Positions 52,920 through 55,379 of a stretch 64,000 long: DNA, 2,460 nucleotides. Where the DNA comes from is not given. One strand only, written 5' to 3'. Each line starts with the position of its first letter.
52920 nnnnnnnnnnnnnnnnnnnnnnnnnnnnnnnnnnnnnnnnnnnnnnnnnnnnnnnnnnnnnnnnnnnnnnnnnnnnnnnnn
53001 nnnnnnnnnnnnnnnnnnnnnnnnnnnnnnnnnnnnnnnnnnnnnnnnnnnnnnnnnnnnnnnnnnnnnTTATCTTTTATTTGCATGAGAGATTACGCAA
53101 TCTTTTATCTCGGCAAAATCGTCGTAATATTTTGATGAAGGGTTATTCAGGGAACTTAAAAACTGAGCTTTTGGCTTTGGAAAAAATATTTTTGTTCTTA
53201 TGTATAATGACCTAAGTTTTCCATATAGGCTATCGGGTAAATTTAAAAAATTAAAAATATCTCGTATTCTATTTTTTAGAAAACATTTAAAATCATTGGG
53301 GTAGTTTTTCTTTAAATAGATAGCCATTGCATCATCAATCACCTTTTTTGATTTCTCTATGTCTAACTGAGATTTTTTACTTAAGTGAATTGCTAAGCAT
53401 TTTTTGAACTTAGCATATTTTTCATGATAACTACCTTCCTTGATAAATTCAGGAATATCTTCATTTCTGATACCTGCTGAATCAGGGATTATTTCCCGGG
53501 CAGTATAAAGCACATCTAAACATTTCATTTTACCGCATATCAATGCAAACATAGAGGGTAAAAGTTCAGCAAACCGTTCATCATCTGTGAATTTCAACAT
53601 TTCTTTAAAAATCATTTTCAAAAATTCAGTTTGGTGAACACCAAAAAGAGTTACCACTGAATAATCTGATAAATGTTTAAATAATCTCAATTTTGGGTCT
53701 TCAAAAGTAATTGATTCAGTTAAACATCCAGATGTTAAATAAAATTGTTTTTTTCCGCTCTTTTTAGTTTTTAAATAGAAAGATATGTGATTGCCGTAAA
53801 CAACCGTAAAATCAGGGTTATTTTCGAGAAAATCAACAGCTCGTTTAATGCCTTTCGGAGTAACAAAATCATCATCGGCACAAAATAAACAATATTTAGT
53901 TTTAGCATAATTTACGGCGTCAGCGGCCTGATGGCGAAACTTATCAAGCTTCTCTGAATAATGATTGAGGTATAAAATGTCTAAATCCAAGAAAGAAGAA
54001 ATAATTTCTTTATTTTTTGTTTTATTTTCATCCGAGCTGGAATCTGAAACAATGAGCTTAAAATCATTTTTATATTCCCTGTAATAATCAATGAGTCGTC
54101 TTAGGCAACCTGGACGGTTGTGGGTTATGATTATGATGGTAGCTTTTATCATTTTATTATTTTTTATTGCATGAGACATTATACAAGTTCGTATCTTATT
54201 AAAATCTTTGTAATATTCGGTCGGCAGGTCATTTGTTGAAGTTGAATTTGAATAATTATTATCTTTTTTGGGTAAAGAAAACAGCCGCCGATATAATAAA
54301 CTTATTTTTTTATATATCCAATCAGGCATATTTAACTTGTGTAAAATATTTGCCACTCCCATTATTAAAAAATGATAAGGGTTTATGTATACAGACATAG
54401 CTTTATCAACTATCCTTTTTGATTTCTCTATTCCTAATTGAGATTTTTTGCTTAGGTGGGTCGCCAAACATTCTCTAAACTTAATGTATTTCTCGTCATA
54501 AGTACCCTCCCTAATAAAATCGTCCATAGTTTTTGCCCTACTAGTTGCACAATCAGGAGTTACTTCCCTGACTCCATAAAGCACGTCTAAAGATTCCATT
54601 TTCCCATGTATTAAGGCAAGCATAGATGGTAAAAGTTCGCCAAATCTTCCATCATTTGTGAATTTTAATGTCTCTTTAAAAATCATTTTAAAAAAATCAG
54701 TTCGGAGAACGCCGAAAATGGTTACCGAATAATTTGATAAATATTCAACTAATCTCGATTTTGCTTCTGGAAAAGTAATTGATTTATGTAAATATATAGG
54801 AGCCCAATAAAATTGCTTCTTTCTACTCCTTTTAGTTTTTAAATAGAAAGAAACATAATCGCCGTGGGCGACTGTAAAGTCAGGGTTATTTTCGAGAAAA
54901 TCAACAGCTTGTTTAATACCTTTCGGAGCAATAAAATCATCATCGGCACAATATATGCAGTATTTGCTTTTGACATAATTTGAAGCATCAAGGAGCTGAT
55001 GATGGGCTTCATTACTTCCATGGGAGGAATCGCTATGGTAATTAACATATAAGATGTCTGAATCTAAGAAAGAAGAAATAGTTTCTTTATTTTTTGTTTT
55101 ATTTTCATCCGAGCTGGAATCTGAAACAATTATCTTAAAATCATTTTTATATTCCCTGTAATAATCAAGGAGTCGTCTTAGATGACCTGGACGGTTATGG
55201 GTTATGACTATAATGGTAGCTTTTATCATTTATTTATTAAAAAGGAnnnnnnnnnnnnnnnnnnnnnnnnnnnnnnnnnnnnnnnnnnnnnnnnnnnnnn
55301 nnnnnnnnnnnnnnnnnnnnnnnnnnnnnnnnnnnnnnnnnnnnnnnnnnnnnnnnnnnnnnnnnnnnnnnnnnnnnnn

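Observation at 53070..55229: Two tandem glycosyltransferase paralogues fused by loss of a single A; the 5' ends appear homogenised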

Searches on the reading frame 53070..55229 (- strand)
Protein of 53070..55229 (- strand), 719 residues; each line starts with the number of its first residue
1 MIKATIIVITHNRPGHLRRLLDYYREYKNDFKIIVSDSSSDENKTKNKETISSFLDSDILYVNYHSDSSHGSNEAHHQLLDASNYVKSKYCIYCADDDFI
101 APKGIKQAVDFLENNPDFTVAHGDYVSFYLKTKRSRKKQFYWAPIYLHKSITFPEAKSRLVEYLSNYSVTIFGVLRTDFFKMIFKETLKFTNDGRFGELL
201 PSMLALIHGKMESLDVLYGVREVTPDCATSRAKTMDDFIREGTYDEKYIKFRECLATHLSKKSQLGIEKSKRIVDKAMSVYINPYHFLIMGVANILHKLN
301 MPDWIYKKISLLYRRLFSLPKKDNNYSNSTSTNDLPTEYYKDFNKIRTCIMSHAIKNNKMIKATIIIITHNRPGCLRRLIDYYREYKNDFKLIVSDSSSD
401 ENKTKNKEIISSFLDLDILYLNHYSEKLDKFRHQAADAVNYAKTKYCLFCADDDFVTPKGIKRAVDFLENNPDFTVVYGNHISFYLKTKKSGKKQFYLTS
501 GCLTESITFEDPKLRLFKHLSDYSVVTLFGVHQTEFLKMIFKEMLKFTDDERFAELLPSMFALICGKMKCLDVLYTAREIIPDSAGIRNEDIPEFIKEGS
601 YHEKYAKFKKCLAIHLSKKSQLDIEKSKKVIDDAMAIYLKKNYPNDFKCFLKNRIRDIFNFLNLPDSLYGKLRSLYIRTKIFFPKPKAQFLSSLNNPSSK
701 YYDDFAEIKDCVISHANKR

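Call 10: find_encoding_contigs(protein=window:53070-55229:-, flank=10000, max_places=10)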
Protein window:53070-55229:- (719 aa): no gene with exactly this product is on record in the collection.

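Call 11: find_homologous_proteins(query=window:53073-55229:-)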
Query window:53073-55229:- (719 aa): 36 proteins with E <= 0.001 among 8000 candidates.
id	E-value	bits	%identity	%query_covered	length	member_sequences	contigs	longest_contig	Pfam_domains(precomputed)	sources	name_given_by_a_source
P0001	0.0e+0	1634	100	100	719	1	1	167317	PF00535.33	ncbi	-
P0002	7.2e-134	466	51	49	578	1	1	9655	PF00535.33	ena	-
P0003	3.2e-115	404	56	49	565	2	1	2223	PF00535.33,PF13563.13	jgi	-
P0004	3.7e-113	397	56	49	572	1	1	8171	PF00535.33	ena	-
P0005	3.8e-113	397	55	49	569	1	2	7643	PF00535.33,PF13563.13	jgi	jgi:glycosyltransferase domain-containing protein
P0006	7.7e-112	393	54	49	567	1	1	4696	PF00535.33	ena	-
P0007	1.4e-110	389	53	49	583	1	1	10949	PF00535.33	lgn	-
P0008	3.0e-110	388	54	49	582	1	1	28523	PF00535.33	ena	-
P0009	1.6e-108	382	55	49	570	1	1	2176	PF00535.33,PF13563.13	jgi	-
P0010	1.9e-107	378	53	49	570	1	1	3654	PF00535.33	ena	-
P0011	3.1e-105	371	49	51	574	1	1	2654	PF00535.33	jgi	jgi:glycosyltransferase domain-containing protein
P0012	6.3e-104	367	50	49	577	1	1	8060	PF00535.33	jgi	jgi:glycosyltransferase domain-containing protein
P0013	9.3e-92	327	46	51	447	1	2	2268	PF00535.33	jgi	-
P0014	9.3e-85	303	46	51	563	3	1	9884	PF00535.33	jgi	jgi:glycosyltransferase domain-containing protein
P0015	3.9e-80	288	49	39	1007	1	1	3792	PF00535.33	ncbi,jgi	ncbi:MAG: TIGR00180 family glycosyltransferase [Planctomycetota bacterium]|jgi:glycosyltransferase d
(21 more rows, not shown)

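Call 12: find_encoding_contigs(protein=P0001, flank=10000, max_places=5)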
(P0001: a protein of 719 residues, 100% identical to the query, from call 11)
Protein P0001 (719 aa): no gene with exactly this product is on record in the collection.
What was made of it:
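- Tried and rejected: Exact look-ups of the fused protein returned no contig (calls 10, 12).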

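Call 13: list_cluster_members(proteins=[P0001])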
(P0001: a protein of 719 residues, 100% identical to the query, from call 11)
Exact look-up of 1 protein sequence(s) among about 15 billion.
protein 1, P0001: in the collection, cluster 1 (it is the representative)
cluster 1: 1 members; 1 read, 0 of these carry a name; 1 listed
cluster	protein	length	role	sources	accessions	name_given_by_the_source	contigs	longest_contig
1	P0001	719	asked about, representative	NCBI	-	-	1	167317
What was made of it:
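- Tried and rejected: Its cluster is a singleton from one NCBI contig of 167 kb (call 13).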

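Call 33: find_related_loci(query=window:53073-55229:-, collection=metagenome_contigs, flank=6000)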
Query window:53073-55229:- (719 aa) in metagenome_contigs; peptide patterns used: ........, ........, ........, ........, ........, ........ (x = any residue, [..] = any of these).
169 stretches matched a pattern; 1 encode a relative of the query (tblastn E <= 1e-3); 1 distinct loci.
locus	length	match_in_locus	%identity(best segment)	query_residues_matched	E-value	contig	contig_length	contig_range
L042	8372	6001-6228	36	6-409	4e-6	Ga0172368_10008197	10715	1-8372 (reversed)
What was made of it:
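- Tried and rejected: The JGI metagenome scan with the fused protein found no close relative, only one hit at 36% (call 33).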

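Call 45: find_encoding_contigs(protein=P0003, flank=8000, max_places=3)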
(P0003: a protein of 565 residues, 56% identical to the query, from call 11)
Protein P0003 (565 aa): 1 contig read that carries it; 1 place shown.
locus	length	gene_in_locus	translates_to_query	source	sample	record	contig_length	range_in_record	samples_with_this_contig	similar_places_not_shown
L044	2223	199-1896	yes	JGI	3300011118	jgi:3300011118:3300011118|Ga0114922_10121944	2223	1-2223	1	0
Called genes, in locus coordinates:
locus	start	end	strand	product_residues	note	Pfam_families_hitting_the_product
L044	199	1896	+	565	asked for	PF13563:2_5_RNA_ligase2 (faint), PF00535:Glycos_transf_2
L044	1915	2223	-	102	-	?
